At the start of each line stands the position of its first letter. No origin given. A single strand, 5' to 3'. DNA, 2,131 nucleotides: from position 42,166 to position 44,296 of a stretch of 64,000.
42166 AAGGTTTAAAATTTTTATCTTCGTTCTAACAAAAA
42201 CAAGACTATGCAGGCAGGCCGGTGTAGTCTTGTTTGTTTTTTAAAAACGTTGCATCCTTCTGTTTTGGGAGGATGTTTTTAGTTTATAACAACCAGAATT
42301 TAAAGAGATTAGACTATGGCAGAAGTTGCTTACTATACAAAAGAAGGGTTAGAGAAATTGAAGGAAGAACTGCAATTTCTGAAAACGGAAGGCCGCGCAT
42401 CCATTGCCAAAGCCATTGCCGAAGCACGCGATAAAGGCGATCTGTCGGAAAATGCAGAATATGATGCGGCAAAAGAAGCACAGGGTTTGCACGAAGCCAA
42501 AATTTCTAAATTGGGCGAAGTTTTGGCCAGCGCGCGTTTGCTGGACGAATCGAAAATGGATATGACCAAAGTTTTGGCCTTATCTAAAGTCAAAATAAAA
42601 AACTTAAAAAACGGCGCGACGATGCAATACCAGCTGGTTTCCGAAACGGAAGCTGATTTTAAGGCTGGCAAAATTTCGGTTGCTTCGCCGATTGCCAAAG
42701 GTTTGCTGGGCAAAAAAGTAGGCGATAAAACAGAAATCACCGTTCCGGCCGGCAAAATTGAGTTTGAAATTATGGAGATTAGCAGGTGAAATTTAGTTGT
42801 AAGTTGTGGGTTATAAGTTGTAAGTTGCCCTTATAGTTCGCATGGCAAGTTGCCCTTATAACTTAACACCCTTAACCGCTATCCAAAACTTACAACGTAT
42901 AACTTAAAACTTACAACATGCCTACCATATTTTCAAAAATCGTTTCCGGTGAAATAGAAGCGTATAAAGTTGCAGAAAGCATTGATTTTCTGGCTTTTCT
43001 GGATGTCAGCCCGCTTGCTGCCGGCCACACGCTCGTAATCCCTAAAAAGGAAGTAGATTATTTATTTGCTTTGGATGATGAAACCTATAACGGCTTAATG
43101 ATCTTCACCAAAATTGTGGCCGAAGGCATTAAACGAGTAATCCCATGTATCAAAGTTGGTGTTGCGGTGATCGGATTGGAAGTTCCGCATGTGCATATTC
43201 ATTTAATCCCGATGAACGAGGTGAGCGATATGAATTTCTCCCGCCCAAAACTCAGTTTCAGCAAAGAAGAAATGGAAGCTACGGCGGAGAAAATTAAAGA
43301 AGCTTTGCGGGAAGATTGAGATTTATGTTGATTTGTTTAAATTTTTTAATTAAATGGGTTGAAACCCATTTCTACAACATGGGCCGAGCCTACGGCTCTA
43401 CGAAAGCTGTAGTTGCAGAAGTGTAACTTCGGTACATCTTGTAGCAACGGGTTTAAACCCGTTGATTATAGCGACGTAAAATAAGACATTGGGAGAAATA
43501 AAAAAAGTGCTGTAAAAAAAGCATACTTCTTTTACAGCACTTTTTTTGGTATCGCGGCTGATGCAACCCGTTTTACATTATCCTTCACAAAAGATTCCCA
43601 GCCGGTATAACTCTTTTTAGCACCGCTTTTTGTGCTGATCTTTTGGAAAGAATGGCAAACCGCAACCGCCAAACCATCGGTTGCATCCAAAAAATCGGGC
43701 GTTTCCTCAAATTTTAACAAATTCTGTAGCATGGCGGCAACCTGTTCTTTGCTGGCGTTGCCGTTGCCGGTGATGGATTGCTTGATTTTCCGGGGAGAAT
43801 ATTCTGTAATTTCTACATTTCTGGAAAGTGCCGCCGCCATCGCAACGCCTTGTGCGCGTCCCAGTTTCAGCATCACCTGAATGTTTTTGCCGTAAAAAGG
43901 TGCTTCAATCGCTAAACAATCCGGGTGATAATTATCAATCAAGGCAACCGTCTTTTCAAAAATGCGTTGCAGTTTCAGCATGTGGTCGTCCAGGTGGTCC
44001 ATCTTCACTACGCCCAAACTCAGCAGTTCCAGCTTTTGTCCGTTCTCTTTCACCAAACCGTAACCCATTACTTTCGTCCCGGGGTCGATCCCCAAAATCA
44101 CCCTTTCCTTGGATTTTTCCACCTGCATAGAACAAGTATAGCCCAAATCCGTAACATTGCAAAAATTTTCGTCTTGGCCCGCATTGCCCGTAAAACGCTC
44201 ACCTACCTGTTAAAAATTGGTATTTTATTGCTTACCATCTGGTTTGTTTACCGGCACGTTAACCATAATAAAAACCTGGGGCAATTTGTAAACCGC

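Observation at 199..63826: Hyper-abundant oriented oligomer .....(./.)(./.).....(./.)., about one copy per kb in spacers and inside unrelated genes: candidate DNA-uptake-type signal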

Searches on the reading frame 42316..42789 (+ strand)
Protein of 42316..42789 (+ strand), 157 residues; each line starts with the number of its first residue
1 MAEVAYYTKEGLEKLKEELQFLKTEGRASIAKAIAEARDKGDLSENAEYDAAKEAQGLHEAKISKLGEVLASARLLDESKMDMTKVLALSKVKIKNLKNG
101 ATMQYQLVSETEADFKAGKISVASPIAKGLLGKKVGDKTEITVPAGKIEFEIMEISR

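Call 18: search_protein_families(library=pfam, max_evalue=0.000001, proteins=[window:42316-42789:+])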
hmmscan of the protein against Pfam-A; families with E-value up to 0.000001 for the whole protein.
window:42316-42789:+ (157 aa): 2 families
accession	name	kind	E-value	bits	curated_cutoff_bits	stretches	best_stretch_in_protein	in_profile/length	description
PF03449.20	GreA_GreB_N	-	2.2e-26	92.3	24.5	1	6-74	2-70/71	Transcription elongation factor, N-terminal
PF01272.25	GreA_GreB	-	5e-25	87.7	26.9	1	85-156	5-76/77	Transcription elongation factor, GreA/GreB, C-term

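Call 40: find_encoding_contigs(protein=window:42316-42789:+, flank=10000, max_places=8)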
Protein window:42316-42789:+ (157 aa): no gene with exactly this product is on record in the collection.

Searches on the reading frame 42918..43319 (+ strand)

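Call 18: search_protein_families(library=pfam, max_evalue=0.000001, proteins=[window:42918-43319:+])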
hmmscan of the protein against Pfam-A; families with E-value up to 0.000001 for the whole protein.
window:42918-43319:+ (133 aa): 2 families
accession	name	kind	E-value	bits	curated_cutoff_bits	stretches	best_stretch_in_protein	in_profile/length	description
PF01230.28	HIT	-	5e-16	59.6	21.5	1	11-100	2-96/98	HIT domain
PF11969.13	DcpS_C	-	9e-09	36.2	24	1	3-101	2-104/114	Scavenger mRNA decapping enzyme C-term binding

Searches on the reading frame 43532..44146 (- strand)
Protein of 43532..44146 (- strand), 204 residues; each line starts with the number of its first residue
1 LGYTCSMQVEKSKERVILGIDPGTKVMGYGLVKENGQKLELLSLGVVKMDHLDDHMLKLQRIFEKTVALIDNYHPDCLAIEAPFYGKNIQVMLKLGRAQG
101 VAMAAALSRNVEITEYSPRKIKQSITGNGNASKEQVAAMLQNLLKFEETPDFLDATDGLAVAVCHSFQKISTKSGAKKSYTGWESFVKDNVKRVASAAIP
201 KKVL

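Call 18: search_protein_families(library=pfam, max_evalue=0.000001, proteins=[window:43532-44146:-])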
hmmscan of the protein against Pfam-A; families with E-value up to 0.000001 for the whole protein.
window:43532-44146:- (204 aa): 1 family
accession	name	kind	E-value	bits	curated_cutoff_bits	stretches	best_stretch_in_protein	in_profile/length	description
PF02075.23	RuvC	-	1.6e-44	151.8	22.2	1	17-165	1-148/148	Crossover junction endodeoxyribonuclease RuvC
